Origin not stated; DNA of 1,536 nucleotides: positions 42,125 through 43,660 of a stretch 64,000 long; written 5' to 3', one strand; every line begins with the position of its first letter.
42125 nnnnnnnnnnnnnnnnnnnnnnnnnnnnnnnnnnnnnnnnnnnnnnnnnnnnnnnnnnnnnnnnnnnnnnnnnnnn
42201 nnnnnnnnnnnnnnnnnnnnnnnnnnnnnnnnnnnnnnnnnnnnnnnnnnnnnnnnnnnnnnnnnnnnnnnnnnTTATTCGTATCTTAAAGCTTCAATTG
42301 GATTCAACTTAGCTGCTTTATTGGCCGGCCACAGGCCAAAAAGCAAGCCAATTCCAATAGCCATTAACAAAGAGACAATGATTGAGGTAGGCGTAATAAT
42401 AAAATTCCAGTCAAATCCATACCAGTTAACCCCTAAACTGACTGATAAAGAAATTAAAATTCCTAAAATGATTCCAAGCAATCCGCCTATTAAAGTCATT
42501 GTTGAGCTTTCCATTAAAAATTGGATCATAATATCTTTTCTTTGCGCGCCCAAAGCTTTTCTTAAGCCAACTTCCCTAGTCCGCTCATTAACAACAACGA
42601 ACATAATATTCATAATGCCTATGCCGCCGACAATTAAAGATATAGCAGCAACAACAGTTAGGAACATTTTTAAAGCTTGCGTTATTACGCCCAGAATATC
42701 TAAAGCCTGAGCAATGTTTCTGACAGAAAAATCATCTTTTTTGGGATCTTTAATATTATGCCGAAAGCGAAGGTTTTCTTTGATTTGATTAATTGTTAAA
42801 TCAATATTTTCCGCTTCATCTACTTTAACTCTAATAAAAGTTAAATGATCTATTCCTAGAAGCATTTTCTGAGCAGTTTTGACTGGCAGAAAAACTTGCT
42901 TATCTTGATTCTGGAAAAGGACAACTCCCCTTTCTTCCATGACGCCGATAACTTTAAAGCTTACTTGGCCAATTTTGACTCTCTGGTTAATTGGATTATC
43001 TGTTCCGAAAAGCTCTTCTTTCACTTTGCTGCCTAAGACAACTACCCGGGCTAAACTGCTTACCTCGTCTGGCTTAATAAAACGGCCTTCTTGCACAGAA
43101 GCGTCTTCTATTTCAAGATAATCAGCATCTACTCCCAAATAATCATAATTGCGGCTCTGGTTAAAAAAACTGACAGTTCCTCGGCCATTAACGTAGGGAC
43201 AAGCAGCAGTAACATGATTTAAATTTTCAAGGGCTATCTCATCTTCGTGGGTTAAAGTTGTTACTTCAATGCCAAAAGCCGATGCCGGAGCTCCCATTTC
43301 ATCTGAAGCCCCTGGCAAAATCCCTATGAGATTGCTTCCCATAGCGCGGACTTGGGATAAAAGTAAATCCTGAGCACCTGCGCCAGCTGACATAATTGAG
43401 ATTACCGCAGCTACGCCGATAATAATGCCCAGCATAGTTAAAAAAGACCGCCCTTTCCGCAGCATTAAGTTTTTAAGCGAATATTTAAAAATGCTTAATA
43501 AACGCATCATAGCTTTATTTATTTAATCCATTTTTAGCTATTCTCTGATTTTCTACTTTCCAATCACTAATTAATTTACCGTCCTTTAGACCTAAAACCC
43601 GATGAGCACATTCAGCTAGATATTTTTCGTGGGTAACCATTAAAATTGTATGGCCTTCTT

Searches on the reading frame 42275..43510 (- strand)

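Call 21: search_protein_families(library=ncbifam, proteins=[window:42275-43510:-], max_evalue=0.01)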
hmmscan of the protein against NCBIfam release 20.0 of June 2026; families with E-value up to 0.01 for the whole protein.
window:42275-43510:- (411 aa): 9 families
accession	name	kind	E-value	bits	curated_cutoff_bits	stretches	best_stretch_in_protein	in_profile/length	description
NF007826.0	PRK10535.1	equivalog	8.9e-79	265.4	966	1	13-409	263-646/648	macrolide ABC transporter ATP-binding protein/permease MacB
TIGR03434.1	ADOP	subfamily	4.6e-33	114.3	622.3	1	119-411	524-803/803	ADOP family duplicated permease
TIGR02212.1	lolCE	equivalog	3.9e-20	72.2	362.45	1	22-411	24-411/411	lipoprotein-releasing ABC transporter permease subunit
NF008076.0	PRK10814.1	exception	2.2e-14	53.3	473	1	275-411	255-399/399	lipoprotein-releasing ABC transporter permease subunit LolC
NF008357.0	PRK11146.1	exception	5.9e-09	35.3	439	1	22-407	27-410/414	lipoprotein-releasing ABC transporter permease subunit LolE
TIGR02213.1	lolE_release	exception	3.3e-08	32.8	540.35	1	23-406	25-406/411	lipoprotein-releasing ABC transporter permease subunit LolE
NF038346.1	FtsX_actino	exception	3.1e-07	30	250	1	262-387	161-291/308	permease-like cell division protein FtsX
NF038347.1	FtsX_Gpos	exception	0.00036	20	225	1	227-394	125-285/296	permease-like cell division protein FtsX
TIGR00439.2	FtsX_Gneg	equivalog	0.00064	19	255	1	228-389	121-280/292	permease-like cell division protein FtsX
